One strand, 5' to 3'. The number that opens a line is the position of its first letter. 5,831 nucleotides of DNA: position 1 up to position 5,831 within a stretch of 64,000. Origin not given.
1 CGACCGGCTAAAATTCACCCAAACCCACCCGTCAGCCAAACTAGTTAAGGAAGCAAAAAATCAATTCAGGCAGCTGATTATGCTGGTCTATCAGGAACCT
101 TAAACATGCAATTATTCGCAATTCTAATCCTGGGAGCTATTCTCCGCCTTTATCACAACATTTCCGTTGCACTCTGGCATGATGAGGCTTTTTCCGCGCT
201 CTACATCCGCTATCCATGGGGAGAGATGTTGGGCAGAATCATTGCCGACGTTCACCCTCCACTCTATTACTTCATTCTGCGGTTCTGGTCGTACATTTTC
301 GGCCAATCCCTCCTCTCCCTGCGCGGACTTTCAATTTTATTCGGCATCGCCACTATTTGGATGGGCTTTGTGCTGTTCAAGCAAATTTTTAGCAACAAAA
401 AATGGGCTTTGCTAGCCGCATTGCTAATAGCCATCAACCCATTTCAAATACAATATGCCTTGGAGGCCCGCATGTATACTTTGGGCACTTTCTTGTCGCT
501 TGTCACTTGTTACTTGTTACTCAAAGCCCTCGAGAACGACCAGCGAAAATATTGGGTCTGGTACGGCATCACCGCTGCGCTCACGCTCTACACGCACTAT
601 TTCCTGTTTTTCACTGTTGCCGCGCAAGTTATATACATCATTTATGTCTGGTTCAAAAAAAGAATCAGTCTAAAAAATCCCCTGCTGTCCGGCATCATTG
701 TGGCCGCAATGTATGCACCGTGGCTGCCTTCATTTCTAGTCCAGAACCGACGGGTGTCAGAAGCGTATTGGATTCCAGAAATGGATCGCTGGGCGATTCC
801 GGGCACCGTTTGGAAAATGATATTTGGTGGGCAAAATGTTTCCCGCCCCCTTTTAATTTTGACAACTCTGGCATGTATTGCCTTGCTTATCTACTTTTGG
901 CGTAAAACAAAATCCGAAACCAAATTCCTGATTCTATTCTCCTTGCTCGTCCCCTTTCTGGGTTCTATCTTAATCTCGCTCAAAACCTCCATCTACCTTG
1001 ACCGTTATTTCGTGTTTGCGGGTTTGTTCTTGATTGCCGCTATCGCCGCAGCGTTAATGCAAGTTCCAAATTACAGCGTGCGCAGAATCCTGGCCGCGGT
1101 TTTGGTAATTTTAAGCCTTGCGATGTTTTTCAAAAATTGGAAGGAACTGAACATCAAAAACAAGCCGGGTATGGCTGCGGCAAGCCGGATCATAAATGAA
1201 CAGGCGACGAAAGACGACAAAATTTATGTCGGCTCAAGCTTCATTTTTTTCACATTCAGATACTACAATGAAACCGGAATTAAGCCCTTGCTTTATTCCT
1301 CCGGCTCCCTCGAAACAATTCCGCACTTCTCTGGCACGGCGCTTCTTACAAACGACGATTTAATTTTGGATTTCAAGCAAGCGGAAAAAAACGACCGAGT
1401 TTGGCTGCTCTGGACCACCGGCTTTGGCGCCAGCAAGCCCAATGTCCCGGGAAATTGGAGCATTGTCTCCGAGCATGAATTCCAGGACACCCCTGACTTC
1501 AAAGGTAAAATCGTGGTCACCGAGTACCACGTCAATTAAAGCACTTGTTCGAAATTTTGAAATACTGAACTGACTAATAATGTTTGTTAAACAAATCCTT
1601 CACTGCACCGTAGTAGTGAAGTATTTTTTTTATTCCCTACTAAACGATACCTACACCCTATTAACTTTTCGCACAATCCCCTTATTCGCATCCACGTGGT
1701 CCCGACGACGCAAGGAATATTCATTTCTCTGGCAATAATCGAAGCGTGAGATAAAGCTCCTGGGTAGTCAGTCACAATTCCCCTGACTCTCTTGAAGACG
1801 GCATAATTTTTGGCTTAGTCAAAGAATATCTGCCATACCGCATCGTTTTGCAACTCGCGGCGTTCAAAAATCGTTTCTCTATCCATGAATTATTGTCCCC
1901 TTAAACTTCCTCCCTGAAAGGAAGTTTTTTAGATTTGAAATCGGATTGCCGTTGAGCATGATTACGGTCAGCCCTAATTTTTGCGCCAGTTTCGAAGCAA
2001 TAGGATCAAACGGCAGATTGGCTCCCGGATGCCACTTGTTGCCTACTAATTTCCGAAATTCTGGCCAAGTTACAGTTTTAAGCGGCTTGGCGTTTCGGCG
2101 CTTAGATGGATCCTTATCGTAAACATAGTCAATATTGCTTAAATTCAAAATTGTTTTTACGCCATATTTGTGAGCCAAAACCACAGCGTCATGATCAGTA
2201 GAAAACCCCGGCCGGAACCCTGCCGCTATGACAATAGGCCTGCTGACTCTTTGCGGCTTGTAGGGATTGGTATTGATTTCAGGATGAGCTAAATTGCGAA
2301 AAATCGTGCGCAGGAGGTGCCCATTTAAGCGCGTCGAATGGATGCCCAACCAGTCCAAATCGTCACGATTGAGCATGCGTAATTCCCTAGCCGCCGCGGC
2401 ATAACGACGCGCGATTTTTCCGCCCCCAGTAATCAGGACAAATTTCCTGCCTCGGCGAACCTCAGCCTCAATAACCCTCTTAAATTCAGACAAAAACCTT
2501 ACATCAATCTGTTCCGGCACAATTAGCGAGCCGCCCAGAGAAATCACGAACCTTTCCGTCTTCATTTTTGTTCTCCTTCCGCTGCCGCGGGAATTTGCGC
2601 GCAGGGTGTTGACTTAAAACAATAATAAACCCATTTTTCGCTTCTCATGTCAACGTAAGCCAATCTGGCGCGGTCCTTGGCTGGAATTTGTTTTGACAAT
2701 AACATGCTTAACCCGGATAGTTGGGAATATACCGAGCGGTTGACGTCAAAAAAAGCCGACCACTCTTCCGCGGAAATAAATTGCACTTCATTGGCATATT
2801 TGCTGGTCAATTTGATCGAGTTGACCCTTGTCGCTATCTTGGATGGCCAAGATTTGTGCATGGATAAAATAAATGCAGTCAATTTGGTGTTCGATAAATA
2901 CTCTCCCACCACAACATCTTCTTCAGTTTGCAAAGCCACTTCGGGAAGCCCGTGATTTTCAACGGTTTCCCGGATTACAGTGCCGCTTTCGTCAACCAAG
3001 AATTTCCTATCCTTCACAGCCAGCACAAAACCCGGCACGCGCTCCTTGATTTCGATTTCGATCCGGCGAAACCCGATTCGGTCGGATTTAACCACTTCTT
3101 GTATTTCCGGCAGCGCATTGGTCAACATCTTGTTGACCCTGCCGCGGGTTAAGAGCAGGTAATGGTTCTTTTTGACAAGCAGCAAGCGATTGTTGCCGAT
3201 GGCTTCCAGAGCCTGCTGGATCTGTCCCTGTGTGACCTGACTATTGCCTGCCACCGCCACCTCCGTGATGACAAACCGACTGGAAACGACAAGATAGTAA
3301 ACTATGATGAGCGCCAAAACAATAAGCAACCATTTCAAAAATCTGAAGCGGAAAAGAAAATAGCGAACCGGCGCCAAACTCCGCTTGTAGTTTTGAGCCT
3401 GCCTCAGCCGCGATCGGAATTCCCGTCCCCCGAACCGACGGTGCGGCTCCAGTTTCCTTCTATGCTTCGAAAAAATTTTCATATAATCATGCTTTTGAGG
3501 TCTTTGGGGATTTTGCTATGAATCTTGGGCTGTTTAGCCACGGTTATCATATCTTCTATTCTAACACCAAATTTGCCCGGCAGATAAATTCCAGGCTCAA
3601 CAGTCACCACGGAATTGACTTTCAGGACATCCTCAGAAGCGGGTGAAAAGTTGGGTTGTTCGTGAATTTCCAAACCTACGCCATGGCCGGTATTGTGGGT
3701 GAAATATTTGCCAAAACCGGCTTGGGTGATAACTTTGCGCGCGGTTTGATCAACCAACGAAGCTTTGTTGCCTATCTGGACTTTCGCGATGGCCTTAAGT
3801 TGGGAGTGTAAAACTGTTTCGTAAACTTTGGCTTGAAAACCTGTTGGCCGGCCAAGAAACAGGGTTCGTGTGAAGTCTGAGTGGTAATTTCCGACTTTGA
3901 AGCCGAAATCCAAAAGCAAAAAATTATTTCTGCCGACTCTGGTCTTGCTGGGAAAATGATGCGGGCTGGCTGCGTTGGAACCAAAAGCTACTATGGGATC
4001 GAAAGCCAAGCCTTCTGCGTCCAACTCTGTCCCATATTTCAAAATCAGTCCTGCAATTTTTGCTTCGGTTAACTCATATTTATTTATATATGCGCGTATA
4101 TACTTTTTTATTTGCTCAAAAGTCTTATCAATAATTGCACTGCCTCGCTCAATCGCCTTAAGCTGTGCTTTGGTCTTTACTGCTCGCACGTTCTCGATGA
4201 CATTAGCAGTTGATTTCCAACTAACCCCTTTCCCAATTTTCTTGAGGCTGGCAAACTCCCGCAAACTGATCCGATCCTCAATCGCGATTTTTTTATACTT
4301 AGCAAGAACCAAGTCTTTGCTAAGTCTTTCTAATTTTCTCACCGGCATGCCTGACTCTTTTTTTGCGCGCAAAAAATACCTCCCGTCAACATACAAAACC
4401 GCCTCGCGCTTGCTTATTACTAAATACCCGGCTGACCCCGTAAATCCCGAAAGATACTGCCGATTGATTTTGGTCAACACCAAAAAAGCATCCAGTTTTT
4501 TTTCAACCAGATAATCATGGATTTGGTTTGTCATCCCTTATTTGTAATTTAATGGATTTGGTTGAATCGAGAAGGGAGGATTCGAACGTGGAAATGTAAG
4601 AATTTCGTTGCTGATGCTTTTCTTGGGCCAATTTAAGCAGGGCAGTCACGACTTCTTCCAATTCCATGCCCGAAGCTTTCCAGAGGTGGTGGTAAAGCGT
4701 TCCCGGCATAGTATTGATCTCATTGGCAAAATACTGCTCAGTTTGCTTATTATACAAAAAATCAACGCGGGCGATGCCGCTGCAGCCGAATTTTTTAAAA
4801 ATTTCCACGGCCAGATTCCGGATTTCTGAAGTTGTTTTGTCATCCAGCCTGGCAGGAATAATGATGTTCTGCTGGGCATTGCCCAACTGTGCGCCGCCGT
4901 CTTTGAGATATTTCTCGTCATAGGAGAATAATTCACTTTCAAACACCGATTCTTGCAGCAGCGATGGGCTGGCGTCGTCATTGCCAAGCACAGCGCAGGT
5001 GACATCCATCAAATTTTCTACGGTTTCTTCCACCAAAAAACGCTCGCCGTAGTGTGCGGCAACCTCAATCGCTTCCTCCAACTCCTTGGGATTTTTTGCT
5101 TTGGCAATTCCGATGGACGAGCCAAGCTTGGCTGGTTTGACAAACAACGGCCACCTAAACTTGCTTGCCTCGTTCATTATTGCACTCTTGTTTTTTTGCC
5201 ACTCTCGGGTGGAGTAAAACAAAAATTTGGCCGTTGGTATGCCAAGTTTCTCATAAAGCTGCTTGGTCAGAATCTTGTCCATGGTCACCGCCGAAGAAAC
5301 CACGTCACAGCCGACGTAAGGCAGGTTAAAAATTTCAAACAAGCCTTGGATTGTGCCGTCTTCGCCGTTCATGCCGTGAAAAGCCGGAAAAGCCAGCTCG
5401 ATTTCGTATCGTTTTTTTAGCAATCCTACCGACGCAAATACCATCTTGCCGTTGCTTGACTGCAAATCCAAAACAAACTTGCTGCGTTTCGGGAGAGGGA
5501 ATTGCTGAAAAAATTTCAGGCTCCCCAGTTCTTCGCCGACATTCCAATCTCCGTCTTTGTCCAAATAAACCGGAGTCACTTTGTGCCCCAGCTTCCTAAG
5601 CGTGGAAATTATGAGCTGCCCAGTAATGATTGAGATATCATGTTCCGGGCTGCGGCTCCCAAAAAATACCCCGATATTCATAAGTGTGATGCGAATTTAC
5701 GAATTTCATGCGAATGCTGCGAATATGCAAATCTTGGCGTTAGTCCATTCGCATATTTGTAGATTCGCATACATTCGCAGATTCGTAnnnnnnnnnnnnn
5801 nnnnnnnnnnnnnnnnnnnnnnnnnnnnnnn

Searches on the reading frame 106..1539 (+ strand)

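Call 41: search_protein_families(library=pfam, proteins=[window:106-1539:+], max_evalue=0.0001)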
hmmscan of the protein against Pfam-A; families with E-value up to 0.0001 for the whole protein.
window:106-1539:+ (477 aa): 1 family
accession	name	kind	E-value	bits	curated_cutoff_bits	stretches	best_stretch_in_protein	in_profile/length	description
PF13231.12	PMT_2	-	1.6e-19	71.1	26.1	1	50-207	2-158/160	Dolichyl-phosphate-mannose-protein mannosyltransferase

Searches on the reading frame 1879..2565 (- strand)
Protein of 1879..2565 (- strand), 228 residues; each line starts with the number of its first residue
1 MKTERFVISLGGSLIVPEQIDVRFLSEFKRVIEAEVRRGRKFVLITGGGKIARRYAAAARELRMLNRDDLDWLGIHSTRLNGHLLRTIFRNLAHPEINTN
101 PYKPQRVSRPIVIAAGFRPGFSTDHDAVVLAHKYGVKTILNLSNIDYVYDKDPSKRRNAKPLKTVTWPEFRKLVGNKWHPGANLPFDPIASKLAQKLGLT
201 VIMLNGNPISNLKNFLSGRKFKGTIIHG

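Call 41: search_protein_families(library=pfam, proteins=[window:1879-2565:-], max_evalue=0.0001)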
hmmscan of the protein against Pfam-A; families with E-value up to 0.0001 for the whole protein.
window:1879-2565:- (228 aa): 1 family
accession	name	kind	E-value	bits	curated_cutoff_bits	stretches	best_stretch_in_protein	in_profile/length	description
PF00696.33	AA_kinase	-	2.8e-25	89.9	24.9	1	5-205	2-234/234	Amino acid kinase family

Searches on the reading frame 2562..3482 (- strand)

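Call 41: search_protein_families(library=pfam, proteins=[window:2562-3482:-], max_evalue=0.0001)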
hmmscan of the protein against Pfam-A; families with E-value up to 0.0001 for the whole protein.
window:2562-3482:- (306 aa): 0 families

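Call 61: search_protein_families(library=pfam, proteins=[window:2562-3482:-], max_evalue=0.01)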
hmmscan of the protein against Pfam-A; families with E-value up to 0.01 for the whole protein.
window:2562-3482:- (306 aa): 2 families
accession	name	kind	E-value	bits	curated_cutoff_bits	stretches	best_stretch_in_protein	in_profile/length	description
PF06898.16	YqfD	-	0.0011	18.3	25.2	1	41-96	74-127/379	Putative stage IV sporulation protein YqfD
PF08478.15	POTRA_1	-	0.0057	17.4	23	0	72-148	3-69/69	POTRA domain, FtsQ-type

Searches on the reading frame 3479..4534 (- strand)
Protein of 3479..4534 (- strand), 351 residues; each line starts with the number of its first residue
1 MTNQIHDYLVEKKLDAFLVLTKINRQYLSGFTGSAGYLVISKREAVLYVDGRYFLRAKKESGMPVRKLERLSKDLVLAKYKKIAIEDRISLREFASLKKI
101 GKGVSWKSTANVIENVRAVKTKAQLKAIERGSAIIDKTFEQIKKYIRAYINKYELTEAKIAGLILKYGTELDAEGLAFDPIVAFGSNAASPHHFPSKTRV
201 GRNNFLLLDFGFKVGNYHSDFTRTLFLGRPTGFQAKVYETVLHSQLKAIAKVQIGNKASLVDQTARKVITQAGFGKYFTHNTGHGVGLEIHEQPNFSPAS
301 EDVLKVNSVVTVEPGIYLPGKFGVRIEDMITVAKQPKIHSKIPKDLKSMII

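Call 41: search_protein_families(library=pfam, proteins=[window:3479-4534:-], max_evalue=0.0001)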
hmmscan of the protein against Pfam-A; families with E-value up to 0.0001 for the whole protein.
window:3479-4534:- (351 aa): 2 families
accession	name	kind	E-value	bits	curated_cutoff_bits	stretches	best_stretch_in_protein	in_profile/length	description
PF00557.29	Peptidase_M24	-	5.7e-58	196.5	23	1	127-333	2-207/208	Metallopeptidase family M24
PF01321.24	Creatinase_N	-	8.9e-19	68.7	22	1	4-119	4-128/128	Creatinase/Prolidase N-terminal domain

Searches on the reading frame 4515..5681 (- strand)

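Call 41: search_protein_families(library=pfam, proteins=[window:4515-5681:-], max_evalue=0.0001)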
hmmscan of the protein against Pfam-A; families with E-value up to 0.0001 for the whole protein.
window:4515-5681:- (388 aa): 4 families
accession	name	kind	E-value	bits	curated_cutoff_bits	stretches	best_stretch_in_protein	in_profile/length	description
PF07478.18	Dala_Dala_lig_C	-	6.9e-50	169.8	24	1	142-349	1-203/204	D-ala D-ala ligase C-terminus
PF01820.27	Dala_Dala_lig_N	-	4.5e-29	101.9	34.6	1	2-125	1-121/121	D-ala D-ala ligase N-terminus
PF02222.28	ATP-grasp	-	5.3e-09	36.4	27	1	142-323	2-160/179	ATP-grasp domain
PF02786.22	CPSase_L_D2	-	5.9e-09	36.2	19.8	0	278-324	132-178/211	Carbamoyl-phosphate synthase L chain, ATP binding domain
